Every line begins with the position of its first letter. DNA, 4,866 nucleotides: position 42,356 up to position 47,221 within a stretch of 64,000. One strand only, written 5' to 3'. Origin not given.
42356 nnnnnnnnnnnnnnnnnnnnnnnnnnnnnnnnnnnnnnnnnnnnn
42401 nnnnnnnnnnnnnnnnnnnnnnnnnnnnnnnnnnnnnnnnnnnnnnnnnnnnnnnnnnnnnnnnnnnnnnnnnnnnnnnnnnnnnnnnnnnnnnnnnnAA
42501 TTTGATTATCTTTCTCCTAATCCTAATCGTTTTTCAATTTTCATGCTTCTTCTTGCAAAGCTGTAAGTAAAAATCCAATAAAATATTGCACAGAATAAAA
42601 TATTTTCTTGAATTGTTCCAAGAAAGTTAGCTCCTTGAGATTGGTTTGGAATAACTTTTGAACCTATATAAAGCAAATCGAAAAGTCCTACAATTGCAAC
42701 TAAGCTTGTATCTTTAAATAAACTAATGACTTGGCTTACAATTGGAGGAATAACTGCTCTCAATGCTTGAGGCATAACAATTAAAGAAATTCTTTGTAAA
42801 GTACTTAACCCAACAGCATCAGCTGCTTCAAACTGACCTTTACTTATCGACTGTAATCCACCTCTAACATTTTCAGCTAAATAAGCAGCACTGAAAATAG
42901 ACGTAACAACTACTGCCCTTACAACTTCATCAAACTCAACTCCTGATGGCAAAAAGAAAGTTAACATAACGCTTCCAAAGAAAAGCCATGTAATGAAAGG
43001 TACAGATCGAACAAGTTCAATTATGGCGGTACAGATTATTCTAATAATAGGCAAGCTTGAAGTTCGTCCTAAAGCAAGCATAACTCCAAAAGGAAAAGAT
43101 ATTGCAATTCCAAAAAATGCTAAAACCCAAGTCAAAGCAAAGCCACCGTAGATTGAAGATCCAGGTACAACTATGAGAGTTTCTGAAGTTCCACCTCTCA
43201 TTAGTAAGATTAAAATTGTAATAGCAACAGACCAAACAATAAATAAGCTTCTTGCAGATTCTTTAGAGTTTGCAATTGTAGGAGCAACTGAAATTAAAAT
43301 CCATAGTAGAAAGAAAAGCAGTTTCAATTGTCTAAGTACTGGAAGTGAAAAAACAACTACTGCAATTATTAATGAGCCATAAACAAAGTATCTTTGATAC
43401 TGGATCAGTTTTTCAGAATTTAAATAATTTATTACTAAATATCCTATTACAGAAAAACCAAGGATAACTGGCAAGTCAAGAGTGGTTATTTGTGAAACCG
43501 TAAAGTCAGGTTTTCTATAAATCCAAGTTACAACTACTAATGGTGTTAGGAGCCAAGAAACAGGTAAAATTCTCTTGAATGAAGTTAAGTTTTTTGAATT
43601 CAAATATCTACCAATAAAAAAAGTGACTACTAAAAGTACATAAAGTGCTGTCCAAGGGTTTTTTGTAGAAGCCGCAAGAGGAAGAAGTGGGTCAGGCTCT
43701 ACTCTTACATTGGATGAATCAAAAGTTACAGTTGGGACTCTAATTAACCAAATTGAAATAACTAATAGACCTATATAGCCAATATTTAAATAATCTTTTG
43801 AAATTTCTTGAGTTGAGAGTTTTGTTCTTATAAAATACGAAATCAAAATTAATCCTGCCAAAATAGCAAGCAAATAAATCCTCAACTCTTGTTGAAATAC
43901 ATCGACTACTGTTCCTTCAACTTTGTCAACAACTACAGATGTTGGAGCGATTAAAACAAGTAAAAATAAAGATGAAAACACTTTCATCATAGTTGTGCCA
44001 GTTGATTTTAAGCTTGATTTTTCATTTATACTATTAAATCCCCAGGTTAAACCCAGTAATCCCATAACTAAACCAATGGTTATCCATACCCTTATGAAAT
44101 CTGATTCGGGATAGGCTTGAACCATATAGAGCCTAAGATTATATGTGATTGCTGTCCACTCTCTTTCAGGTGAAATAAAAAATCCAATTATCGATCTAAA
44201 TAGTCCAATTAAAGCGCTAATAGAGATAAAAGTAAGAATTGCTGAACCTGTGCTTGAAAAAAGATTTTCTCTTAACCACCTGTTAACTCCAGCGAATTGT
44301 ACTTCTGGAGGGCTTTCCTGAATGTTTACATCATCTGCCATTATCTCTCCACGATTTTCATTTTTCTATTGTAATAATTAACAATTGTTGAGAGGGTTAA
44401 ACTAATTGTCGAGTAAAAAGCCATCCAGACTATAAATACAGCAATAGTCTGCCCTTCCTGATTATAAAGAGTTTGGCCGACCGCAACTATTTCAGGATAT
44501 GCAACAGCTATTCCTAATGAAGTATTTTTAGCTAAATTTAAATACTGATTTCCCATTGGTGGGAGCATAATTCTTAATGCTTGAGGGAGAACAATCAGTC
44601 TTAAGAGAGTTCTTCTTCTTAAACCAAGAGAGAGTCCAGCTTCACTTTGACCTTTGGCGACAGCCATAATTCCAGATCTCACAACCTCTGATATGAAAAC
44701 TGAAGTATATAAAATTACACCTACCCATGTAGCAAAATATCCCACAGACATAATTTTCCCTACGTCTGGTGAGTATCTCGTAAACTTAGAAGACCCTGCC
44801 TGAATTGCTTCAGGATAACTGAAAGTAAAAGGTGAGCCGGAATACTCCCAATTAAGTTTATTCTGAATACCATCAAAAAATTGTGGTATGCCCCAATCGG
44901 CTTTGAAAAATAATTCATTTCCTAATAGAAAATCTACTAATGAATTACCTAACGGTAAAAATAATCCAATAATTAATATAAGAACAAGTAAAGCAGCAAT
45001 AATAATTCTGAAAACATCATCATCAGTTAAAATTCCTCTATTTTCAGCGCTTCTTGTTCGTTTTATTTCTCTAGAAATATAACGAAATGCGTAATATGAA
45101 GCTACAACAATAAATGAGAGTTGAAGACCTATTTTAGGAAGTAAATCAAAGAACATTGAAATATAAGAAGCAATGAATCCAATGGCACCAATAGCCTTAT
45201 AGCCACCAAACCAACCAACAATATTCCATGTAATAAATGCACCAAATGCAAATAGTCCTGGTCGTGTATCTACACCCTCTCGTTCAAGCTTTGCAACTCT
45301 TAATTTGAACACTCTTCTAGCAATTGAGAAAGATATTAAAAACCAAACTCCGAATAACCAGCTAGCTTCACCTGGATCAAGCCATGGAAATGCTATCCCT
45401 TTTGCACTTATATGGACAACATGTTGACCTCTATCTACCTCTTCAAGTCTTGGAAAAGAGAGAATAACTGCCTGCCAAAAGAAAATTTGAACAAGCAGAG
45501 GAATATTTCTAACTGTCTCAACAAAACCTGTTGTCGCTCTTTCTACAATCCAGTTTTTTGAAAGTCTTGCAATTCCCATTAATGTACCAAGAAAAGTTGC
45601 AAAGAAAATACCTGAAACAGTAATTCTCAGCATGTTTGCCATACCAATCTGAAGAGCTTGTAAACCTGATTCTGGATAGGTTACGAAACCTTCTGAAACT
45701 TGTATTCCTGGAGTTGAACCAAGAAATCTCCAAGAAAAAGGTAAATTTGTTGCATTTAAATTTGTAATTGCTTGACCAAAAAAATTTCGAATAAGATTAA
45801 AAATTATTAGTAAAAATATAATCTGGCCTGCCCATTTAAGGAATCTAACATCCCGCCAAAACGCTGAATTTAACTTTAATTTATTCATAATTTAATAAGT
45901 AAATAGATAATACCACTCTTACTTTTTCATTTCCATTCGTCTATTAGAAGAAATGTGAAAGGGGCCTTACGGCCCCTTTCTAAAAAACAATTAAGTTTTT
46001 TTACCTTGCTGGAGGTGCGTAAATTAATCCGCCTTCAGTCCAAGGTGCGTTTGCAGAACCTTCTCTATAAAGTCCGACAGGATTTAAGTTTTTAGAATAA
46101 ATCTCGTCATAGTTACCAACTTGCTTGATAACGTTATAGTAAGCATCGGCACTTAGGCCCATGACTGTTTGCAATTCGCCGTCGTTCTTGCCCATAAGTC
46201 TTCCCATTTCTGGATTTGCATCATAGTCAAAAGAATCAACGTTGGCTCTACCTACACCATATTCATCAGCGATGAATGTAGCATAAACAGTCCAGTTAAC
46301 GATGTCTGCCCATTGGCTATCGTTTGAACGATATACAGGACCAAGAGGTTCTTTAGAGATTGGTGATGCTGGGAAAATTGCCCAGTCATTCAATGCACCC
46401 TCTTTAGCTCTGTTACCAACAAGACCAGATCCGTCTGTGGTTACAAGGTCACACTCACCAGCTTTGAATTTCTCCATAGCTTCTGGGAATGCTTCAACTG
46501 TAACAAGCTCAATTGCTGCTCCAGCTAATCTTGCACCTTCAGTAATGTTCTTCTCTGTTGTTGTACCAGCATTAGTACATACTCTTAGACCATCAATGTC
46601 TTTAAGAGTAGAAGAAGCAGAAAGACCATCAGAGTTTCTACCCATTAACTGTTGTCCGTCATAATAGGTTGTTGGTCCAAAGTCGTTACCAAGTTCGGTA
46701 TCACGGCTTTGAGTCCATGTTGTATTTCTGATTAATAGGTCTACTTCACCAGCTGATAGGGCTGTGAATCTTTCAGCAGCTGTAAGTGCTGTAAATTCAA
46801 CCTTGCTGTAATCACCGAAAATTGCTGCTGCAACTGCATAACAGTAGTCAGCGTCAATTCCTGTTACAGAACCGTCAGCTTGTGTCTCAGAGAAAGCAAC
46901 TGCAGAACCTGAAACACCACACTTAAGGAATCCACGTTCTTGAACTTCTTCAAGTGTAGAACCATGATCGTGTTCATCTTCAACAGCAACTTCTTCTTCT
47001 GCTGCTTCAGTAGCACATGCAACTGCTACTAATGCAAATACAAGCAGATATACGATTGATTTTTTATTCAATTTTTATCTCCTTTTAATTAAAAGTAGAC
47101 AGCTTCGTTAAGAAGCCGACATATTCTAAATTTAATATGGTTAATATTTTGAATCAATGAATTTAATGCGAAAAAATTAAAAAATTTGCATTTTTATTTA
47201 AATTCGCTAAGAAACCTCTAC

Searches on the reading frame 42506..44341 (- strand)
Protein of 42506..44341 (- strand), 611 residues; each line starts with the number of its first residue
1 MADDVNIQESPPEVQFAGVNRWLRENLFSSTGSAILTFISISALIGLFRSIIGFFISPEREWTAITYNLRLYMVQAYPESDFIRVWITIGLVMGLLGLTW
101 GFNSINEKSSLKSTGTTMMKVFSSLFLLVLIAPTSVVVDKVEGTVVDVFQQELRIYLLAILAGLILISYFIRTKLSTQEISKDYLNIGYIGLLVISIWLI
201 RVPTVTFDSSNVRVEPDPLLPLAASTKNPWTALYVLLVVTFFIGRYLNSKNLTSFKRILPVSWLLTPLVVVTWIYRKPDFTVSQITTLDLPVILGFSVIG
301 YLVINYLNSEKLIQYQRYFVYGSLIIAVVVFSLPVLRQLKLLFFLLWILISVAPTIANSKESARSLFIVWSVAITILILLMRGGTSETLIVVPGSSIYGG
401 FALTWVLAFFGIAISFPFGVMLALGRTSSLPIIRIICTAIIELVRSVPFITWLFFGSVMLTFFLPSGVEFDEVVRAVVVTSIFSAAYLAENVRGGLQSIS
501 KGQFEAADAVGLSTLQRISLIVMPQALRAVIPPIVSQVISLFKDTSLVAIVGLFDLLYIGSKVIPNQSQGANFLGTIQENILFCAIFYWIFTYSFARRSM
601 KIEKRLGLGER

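Call 100: search_protein_families(library=pfam, proteins=[window:42506-44341:-], max_evalue=0.00001)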
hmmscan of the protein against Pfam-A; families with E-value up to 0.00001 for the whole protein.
window:42506-44341:- (611 aa): 1 family
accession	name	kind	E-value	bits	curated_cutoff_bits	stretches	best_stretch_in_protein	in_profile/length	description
PF00528.27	BPD_transp_1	-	8.5e-16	58.7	26.4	1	416-591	2-175/184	Binding-protein-dependent transport system inner membrane component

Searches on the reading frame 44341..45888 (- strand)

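Call 100: search_protein_families(library=pfam, proteins=[window:44341-45888:-], max_evalue=0.00001)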
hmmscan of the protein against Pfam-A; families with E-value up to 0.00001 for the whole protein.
window:44341-45888:- (515 aa): 1 family
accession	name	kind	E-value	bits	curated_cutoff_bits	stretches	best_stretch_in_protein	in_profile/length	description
PF00528.27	BPD_transp_1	-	5.6e-08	33.2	26.4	1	387-511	56-183/184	Binding-protein-dependent transport system inner membrane component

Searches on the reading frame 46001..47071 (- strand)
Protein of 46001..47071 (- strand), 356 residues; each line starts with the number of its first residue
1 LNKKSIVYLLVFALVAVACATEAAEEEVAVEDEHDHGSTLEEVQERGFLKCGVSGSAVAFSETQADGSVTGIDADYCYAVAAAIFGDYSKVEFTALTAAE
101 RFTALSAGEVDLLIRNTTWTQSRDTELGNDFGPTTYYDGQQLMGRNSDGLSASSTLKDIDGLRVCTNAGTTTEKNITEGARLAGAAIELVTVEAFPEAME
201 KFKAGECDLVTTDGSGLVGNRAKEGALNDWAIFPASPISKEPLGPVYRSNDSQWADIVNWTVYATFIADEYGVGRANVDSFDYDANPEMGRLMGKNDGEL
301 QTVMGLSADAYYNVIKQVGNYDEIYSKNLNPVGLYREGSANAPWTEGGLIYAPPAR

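Call 101: search_protein_families(library=pfam, proteins=[window:46001-47071:-], max_evalue=0.00001)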
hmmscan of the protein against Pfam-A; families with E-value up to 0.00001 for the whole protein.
window:46001-47071:- (356 aa): 1 family
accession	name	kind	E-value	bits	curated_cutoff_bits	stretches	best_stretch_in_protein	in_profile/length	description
PF00497.25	SBP_bac_3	-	2.9e-14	53.4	26.4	1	49-272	1-98/132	Bacterial extracellular solute-binding proteins, family 3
